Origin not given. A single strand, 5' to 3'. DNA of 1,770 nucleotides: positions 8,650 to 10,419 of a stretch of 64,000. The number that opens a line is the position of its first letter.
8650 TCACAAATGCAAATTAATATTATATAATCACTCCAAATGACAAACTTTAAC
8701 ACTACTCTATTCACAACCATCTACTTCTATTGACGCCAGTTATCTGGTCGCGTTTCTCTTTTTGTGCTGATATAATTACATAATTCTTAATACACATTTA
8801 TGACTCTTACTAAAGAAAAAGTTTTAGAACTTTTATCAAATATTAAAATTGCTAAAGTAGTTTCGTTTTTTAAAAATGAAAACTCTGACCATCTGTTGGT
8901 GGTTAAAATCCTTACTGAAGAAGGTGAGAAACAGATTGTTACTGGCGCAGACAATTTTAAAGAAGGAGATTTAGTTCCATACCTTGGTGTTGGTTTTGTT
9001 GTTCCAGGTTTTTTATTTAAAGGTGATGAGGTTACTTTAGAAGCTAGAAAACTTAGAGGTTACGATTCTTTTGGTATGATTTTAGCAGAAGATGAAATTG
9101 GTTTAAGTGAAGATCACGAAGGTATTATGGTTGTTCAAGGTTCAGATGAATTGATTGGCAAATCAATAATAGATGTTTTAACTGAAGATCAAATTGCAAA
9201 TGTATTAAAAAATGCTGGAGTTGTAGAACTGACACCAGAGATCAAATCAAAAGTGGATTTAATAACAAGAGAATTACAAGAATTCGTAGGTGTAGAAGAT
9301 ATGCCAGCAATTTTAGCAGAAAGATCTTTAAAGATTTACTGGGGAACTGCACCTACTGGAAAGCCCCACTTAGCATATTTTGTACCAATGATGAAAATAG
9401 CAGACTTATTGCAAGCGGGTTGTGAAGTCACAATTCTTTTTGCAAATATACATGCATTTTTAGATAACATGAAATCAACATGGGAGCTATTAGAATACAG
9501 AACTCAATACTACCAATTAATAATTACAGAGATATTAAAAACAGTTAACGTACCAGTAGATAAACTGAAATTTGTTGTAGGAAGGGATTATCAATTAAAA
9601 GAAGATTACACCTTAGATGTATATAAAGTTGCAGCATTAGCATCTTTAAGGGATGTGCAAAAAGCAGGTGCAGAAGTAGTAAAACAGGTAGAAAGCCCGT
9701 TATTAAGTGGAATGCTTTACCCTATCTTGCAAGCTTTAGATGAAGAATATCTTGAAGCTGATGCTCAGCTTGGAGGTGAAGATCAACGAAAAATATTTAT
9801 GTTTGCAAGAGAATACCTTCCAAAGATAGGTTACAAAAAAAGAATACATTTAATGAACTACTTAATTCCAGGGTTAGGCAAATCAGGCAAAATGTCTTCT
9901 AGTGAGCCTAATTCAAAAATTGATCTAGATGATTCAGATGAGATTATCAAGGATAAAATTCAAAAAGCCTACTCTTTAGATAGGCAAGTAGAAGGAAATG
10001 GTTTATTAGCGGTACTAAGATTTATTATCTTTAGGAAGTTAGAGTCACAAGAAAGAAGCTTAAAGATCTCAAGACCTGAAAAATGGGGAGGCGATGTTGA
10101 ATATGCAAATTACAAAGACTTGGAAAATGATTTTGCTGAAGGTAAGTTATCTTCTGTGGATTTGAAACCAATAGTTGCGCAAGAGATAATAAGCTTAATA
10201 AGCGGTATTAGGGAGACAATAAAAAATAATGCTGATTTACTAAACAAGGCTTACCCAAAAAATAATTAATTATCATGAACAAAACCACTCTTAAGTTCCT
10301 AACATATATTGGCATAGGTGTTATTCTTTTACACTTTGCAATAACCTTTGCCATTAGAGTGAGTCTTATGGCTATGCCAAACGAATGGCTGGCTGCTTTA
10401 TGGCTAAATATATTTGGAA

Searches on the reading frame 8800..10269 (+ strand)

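Call 82: search_protein_families(library=pfam, proteins=[window:8800-10269:+], max_evalue=1e-8)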
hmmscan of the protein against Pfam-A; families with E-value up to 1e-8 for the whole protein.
window:8800-10269:+ (489 aa): 2 families
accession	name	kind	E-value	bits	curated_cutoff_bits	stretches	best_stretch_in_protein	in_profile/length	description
PF00579.31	tRNA-synt_1b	-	1.3e-60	205.6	21.1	1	174-466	3-290/292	tRNA synthetases class I (W and Y)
PF01588.26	tRNA_bind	-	6.2e-12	45.9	27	1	15-113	1-88/96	Putative tRNA binding domain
